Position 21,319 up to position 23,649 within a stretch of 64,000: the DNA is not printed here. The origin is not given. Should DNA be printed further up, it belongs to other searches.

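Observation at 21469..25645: Uncharacterised, translationally coupled surface pair (NHL-propeller/TPR/6-TM protein plus 716-aa ectoprotein) wedged between two ABC permease pairs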

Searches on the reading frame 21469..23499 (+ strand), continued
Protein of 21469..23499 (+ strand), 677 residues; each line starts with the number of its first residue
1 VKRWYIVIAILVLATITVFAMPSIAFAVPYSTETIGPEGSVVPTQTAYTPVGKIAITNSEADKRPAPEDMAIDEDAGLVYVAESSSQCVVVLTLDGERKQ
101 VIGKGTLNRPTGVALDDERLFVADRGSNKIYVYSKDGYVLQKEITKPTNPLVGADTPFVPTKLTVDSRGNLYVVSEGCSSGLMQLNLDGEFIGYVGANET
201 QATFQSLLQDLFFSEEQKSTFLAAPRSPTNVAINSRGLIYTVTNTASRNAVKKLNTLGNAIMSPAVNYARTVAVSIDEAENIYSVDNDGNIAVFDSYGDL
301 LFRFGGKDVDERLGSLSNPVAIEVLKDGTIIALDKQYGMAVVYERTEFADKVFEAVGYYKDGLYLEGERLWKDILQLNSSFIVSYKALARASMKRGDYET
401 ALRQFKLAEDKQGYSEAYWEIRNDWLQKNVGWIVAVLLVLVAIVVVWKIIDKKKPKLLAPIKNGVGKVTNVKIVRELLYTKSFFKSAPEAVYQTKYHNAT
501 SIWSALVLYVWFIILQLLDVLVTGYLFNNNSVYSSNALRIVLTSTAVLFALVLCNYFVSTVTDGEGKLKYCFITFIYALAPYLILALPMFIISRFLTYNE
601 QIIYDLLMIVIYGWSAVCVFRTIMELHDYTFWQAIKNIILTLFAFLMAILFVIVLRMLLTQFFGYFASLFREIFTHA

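Call 65: find_encoding_contigs(protein=P0186, flank=10000, max_places=1)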
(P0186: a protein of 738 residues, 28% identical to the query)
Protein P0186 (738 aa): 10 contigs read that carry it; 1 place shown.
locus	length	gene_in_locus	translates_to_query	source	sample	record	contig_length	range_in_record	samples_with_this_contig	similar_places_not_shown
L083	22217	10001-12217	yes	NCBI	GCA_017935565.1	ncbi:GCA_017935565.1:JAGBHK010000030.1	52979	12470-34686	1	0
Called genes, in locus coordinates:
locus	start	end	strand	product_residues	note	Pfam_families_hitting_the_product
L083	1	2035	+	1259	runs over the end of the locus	PF18072:FGAR-AT_linker (weak), PF02769:AIRS_C, PF13507:GATase_5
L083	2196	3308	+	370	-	PF13385:Laminin_G_3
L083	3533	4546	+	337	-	PF13385:Laminin_G_3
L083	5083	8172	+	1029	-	PF01547:SBP_bac_1, PF13416:SBP_bac_8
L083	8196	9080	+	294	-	-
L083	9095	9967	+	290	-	PF00528:BPD_transp_1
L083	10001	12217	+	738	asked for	PF04893:Yip1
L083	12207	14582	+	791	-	PF18952:DUF5696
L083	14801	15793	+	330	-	PF00528:BPD_transp_1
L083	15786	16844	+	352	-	PF00528:BPD_transp_1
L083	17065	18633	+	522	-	PF01547:SBP_bac_1 (weak), PF13416:SBP_bac_8 (weak)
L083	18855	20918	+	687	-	PF02065:Melibiase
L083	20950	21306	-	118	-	PF03862:SpoVAC_SpoVAEB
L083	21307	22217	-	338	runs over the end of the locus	PF07451:SpoVAD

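Call 76: fold_search(model_id=the predicted structure, library=pdb)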
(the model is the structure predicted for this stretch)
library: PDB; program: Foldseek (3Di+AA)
matches with E <= 10: 1644; with E <= 0.001: 750
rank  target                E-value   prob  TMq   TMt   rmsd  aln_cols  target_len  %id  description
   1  8j72_B                9.3e-16  1.00  0.35  0.81   4.0       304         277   20  Crystal structure of mammalian Trim71 in complex with lncRNA Trincr1 (released 2024-03-06)
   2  6fq3_A                1.4e-15  1.00  0.35  0.59   8.1       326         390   20  Crystal structure of Danio rerio Lin41 filamin-NHL domains in complex with lin-29A 5'UTR 13mer RNA (released 2018-05-09)
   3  6fpt_A                2.0e-14  1.00  0.36  0.60   9.1       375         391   19  Crystal structure of Danio rerio Lin41 filamin-NHL domains (released 2018-05-09)
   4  6d69                  2.7e-14  1.00  0.35  0.79   3.4       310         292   18  Crystal Structure of the NHL Repeat Region of D. melanogaster Thin (released 2019-04-24)
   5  8j72_A                2.8e-14  1.00  0.35  0.81   3.9       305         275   19  Crystal structure of mammalian Trim71 in complex with lncRNA Trincr1 (released 2024-03-06)
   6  7qrx_A                6.5e-14  1.00  0.34  0.79   4.8       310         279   21  Crystal structure of NHL domain of TRIM71 (released 2022-05-04)
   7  7b2r_A                7.2e-14  1.00  0.34  0.78   5.0       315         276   20  Crystal structure of NHL domain of TRIM2 (released 2021-01-13)
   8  7qrw                  8.8e-14  1.00  0.34  0.79   4.9       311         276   23  Crystal structure of NHL domain of TRIM3 (released 2022-05-04)
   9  7b96_A                9.3e-14  1.00  0.35  0.79   4.9       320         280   21  NHL domain of human TRIM2 (released 2022-01-12)
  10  7qrv_B                1.0e-13  1.00  0.35  0.81   3.7       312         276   20  Crystal structure of NHL domain of TRIM2 (full C-terminal) (released 2022-05-04)
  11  6xg7                  1.2e-13  1.00  0.36  0.80   3.4       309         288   18  1.3 A Resolution Structure of the of the NHL Repeat Region of D. melanogaster Thin (released 2020-12-16)
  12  1q7f_B                2.9e-13  1.00  0.34  0.78   4.7       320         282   17  Brain Tumor NHL domain (released 2003-10-21)
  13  7qrv_A                4.1e-13  1.00  0.34  0.79   4.0       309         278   20  Crystal structure of NHL domain of TRIM2 (full C-terminal) (released 2022-05-04)
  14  4zlr_A                6.2e-13  1.00  0.34  0.78   4.9       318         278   17  Structure of the Brat-NHL domain bound to consensus RNA motif (released 2015-11-11)
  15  7b2r_B                6.8e-13  1.00  0.35  0.81   3.4       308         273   20  Crystal structure of NHL domain of TRIM2 (released 2021-01-13)
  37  1rwi_A                1.2e-10  1.00  0.32  0.78   5.2       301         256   20  Extracellular domain of Mycobacterium tuberculosis PknD (released 2004-04-27)
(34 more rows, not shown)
